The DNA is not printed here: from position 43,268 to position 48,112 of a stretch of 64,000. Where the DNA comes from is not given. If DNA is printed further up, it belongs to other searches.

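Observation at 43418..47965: Giant helicase-nuclease (Upf1-like SF1 helicase with ~800-aa coiled-coil insertion plus C-terminal DUF559/Vsr-like endonuclease) as the island's main cargo: candidate single-protein anti-phage defence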

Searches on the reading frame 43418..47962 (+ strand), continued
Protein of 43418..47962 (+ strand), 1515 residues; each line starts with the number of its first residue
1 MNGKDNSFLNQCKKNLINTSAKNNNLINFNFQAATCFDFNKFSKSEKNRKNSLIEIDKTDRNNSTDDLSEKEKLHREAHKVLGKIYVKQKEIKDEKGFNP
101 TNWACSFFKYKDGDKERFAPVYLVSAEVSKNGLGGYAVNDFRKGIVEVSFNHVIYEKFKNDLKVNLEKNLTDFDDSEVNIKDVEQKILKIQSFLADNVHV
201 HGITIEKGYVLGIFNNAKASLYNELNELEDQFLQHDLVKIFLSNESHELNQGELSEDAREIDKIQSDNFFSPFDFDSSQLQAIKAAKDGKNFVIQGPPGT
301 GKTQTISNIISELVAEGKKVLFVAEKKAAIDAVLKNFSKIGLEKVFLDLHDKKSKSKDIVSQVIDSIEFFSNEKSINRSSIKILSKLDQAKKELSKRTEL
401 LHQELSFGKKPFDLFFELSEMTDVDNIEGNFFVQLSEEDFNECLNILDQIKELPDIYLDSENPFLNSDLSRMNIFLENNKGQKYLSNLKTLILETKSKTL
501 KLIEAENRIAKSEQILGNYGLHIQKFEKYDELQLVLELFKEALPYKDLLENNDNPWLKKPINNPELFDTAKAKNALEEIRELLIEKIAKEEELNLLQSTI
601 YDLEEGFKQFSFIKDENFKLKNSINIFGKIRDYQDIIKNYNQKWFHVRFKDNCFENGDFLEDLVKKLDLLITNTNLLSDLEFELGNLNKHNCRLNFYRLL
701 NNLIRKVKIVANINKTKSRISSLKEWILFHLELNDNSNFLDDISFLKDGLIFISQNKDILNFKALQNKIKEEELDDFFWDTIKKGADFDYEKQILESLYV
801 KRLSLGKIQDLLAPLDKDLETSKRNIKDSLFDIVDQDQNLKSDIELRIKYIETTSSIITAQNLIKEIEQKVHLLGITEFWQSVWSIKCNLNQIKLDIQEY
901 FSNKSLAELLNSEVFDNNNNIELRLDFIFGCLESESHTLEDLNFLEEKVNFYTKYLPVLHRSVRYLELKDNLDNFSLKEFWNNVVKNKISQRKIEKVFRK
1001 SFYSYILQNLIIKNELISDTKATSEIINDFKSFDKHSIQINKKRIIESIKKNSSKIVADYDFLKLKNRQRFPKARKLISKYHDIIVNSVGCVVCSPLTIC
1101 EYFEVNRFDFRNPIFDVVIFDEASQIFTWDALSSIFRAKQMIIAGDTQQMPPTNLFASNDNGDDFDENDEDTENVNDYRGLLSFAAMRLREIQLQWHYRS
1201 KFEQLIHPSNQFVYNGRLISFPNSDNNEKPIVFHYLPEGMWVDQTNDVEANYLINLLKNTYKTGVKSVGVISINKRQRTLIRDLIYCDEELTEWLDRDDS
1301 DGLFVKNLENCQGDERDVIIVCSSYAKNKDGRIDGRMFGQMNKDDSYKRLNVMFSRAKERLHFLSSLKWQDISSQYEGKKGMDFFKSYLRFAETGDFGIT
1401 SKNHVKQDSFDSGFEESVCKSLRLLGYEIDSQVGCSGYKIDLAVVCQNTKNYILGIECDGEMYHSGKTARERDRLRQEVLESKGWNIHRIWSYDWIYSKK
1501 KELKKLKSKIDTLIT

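Call 104: search_protein_families(library=ncbifam, proteins=[P0002, P0014, P0023, P0022, P0024, L013:3386-9064:+], max_evalue=1e-50)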
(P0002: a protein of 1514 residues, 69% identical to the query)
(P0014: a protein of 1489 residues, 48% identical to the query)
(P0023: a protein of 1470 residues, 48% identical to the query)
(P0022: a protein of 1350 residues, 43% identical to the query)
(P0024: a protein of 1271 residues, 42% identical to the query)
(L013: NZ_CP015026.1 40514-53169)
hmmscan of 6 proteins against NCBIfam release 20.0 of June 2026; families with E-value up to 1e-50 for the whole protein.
P0002 (1514 aa): 2 families
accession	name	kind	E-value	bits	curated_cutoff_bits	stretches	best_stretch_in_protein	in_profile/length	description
NF058533.1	antiphage_ProA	equivalog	5e-217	723.8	1500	1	15-1512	366-1705/1903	anti-phage protein ProA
NF042953.1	Hhe_antiphage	equivalog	2.5e-158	529.1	2000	1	789-1509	958-1679/1797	DUF4011 domain-containing anti-phage protein Hhe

P0014 (1489 aa): 2 families
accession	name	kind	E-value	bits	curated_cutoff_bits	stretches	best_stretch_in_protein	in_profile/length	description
NF058533.1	antiphage_ProA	equivalog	5.5e-214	713.7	1500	1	37-1488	426-1707/1903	anti-phage protein ProA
NF042953.1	Hhe_antiphage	equivalog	6.3e-160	534.4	2000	1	872-1487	1056-1683/1797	DUF4011 domain-containing anti-phage protein Hhe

P0023 (1470 aa): 2 families
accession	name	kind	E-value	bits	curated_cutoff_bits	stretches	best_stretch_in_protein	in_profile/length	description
NF058533.1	antiphage_ProA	equivalog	2.1e-224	748.3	1500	1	11-1459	360-1701/1903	anti-phage protein ProA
NF042953.1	Hhe_antiphage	equivalog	1.9e-157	526.2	2000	1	695-1457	911-1676/1797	DUF4011 domain-containing anti-phage protein Hhe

P0022 (1350 aa): 2 families
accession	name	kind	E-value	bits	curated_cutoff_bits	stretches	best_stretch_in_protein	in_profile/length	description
NF058533.1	antiphage_ProA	equivalog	3.6e-226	754.1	1500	1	11-1343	360-1701/1903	anti-phage protein ProA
NF042953.1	Hhe_antiphage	equivalog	9.8e-154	513.9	2000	1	586-1341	923-1676/1797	DUF4011 domain-containing anti-phage protein Hhe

P0024 (1271 aa): 2 families
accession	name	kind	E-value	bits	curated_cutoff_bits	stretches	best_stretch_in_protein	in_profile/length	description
NF058533.1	antiphage_ProA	equivalog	5.6e-203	677.2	1500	2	665-1269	1092-1711/1903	anti-phage protein ProA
NF042953.1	Hhe_antiphage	equivalog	3.8e-157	525.2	2000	1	813-1267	1231-1686/1797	DUF4011 domain-containing anti-phage protein Hhe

L013:3386-9064:+ (1893 aa): 2 families
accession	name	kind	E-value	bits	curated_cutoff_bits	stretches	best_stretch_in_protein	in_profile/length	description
NF042953.1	Hhe_antiphage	equivalog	0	2743.8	2000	1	19-1887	1-1797/1797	DUF4011 domain-containing anti-phage protein Hhe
NF058533.1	antiphage_ProA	equivalog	0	1143.4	1500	2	1031-1863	961-1803/1903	anti-phage protein ProA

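Call 118: search_solved_structures(query=A1, max_evalue=0.01)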
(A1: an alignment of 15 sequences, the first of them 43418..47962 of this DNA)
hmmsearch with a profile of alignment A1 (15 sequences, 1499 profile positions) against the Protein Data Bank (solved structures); distinct sequences matched with E-value up to 0.01: 19.
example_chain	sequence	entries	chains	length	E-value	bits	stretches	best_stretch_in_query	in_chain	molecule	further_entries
4b3g_A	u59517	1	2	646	4e-15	57.8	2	265-396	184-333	DNA-BINDING PROTEIN SMUBP-2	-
4b3f_X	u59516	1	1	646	4e-15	57.8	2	265-396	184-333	DNA-BINDING PROTEIN SMUBP-2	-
8rd3_A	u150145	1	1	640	4.3e-11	44.4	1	272-345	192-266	ATP-dependent helicase NAM7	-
2xzl_A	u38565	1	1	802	1.1e-10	43.1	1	272-345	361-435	ATP-DEPENDENT HELICASE NAM7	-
9qdq_A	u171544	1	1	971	2e-10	42.2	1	272-345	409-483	ATP-dependent helicase NAM7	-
2xzo_A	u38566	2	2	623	2.8e-10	41.7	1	271-393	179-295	REGULATOR OF NONSENSE TRANSCRIPTS 1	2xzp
2gjk_A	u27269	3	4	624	2.8e-10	41.7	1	271-393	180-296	Regulator of nonsense transcripts 1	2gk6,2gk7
6ej5_A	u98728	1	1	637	3.1e-10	41.6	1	271-393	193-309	Regulator of nonsense transcripts 1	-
5eaw_A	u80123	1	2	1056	3.7e-10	41.3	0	1090-1136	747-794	DNA replication ATP-dependent helicase/nuclease DNA2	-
5eax_A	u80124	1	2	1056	3.7e-10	41.3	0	1090-1136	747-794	DNA replication ATP-dependent helicase/nuclease DNA2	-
5ean_A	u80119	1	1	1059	3.7e-10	41.3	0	1090-1136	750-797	DNA replication ATP-dependent helicase/nuclease DNA2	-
9qwn_A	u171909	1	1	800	7.2e-10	40.4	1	271-393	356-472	Isoform 2 of Regulator of nonsense transcripts 1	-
2wjv_A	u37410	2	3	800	7.6e-10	40.3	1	271-393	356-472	REGULATOR OF NONSENSE TRANSCRIPTS 1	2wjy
5mzn_A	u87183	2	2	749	2.5e-09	38.6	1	259-308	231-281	Helicase SEN1,Helicase SEN1 | Helicase SEN1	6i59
8ftm_A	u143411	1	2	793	4e-08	34.6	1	272-308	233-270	5'-3' RNA helicase-like protein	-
8ftk_A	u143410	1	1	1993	2.2e-07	32.2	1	272-308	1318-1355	5'-3' RNA helicase-like protein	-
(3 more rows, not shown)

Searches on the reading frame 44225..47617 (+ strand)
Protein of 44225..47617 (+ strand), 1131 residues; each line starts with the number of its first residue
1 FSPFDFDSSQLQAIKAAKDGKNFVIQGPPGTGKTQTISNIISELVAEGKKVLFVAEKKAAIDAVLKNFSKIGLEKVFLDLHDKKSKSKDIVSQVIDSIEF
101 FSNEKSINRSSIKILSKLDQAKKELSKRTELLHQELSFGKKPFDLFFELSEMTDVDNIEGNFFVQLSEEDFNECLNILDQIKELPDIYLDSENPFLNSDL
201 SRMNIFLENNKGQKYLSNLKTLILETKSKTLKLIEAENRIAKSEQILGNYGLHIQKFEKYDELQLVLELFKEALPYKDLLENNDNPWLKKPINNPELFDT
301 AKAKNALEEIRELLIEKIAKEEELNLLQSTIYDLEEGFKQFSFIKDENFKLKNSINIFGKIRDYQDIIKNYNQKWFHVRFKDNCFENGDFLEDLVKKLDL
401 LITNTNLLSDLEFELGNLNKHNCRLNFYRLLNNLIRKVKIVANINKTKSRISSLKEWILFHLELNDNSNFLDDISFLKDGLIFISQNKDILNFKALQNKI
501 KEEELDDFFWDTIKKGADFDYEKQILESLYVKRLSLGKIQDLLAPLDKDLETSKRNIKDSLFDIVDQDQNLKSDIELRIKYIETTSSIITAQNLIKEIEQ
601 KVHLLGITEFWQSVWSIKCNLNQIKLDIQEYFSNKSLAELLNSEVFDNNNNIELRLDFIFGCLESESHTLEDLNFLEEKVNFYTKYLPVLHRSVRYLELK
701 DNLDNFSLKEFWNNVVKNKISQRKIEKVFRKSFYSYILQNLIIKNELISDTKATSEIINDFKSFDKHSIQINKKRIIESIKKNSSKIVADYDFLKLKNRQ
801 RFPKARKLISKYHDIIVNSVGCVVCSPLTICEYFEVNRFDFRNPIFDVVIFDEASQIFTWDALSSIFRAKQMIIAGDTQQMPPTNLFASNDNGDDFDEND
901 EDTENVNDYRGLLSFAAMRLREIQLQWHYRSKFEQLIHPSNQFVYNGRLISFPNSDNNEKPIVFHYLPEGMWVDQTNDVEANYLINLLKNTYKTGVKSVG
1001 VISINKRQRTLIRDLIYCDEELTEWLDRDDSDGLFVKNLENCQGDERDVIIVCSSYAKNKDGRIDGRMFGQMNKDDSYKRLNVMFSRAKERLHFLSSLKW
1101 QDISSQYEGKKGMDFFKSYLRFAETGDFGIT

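Call 76: predict_structure(alignment_id=A2)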
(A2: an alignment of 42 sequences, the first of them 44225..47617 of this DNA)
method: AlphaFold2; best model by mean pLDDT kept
length: 1131 residues; sequences in the alignment: 42
mean_pLDDT: 82.5   pTM: 0.53
mean pLDDT of the five models: 82.5, 79.3, 79.2, 79.1, 78.5
residues with pLDDT >= 90: 206; 70-90: 812; 50-70: 82; < 50: 31
segments of 3 or more residues with pLDDT < 50: 889-906, 1129-1131
pLDDT, mean of each block of 10 residues (from residue 1): 80 91 89 90 90 87 87 88 82 87 68 82 86 87 88 86 81 90 90 86 85 81 87 86 87 86 83 81 71 54 71 80 80 79 78 84 84 87 86 92 90 80 59 79 89 91 76 90 89 89 86 79 86 84 81 72 56 71 75 84 86 77 86 87 85 85 70 81 88 91 87 90 90 89 79 84 84 83 78 83 85 85 87 78 87 87 87 91 57 40 47 85 84 77 85 66 92 91 94 87 91 93 85 84 82 92 83 81 87 93 80 88 73 34
secondary structure, 60 per line:
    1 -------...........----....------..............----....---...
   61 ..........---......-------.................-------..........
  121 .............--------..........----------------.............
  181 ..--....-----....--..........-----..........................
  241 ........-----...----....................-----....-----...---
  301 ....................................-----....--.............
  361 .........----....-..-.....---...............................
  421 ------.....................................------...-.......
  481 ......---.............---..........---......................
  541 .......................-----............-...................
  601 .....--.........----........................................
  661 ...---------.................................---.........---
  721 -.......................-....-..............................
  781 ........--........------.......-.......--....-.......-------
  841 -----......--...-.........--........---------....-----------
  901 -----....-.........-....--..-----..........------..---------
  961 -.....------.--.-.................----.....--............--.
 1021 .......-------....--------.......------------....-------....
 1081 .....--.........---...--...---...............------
elements in order (helices of 4 or more, strands of 3 or more residues): H8-18 E23-26 H33-46 E51-54 H58-70 E77-79 H87-103 H111-133 H142-151 H168-182 H185-188 H194-197 H200-209 H215-248 H261-280 H286-289 H301-336 H342-345 H348-369 H374-377 H382-386 H390-420 H427-461 H474-486 H490-502 H506-515 H519-563 H569-580 H582-605 H608-616 H621-663 H673-705 H709-717 H722-744 H746-749 H751-788 H791-798 H805-811 H813-819 E822-825 H827-833 E846-851 H859-866 E869-876 H886-889 H906-909 H912-919 E921-924 H934-943 E962-966 H978-994 E999-1003 H1006-1017 H1020-1027 E1035-1038 E1047-1053 H1066-1069 H1077-1085 E1088-1096 H1111-1125

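Call 79: fold_search(model_id=the predicted structure, library=pdb)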
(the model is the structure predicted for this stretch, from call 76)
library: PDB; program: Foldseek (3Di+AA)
matches with E <= 10: 565; with E <= 0.001: 55
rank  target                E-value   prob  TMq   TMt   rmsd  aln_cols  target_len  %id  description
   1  8ftm_B                3.2e-10  1.00  0.20  0.31  21.2       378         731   17  Setx-ssRNA-ADP-SO4 complex (released 2023-10-25)
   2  4b3f                  3.5e-10  1.00  0.18  0.32   8.6       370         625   15  crystal structure of Ighmbp2 helicase (released 2012-09-26)
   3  5eax_A                7.3e-10  1.00  0.21  0.23   5.0       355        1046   21  Crystal structure of Dna2 in complex with an ssDNA (released 2015-11-18)
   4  5eaw_A                9.5e-10  1.00  0.21  0.23   5.1       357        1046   21  Crystal structure of Dna2 nuclease-helicase (released 2015-11-18)
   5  2xzo_A                9.5e-10  1.00  0.20  0.35   8.2       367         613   18  Upf1 helicase - RNA complex (released 2011-03-30)
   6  2xzl_A                1.0e-09  1.00  0.19  0.27   6.0       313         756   24  Upf1-RNA complex (released 2011-03-30)
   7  4b3g_B                1.0e-09  1.00  0.21  0.37   8.2       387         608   16  crystal structure of Ighmbp2 helicase in complex with RNA (released 2012-09-26)
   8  5ean_A                1.1e-09  1.00  0.21  0.22   5.8       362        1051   21  Crystal structure of Dna2 in complex with a 5' overhang DNA (released 2015-11-18)
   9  8ram_O                1.5e-09  1.00  0.21  0.33   7.6       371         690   17  Structure of Sen1 bound RNA Polymerase II pre-termination complex (released 2024-10-30)
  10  2wjv_A                1.5e-09  1.00  0.20  0.29   6.5       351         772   18  Crystal structure of the complex between human nonsense mediated decay factors UPF1 and UPF2 (released 2009-07-07)
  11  2wjv_B                1.7e-09  1.00  0.22  0.30   6.5       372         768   18  Crystal structure of the complex between human nonsense mediated decay factors UPF1 and UPF2 (released 2009-07-07)
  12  4b3g_A                1.9e-09  1.00  0.21  0.37   7.7       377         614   17  crystal structure of Ighmbp2 helicase in complex with RNA (released 2012-09-26)
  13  5mqf_U                2.1e-09  1.00  0.20  0.17  23.9       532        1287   14  Cryo-EM structure of a human spliceosome activated for step 2 of splicing (C* complex) (released 2017-03-22)
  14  2gk7                  2.7e-09  1.00  0.21  0.37   8.5       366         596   18  Structural and Functional insights into the human Upf1 helicase core (released 2007-01-09)
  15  2xzp                  3.0e-09  1.00  0.21  0.37   6.5       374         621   18  Upf1 helicase (released 2011-03-30)
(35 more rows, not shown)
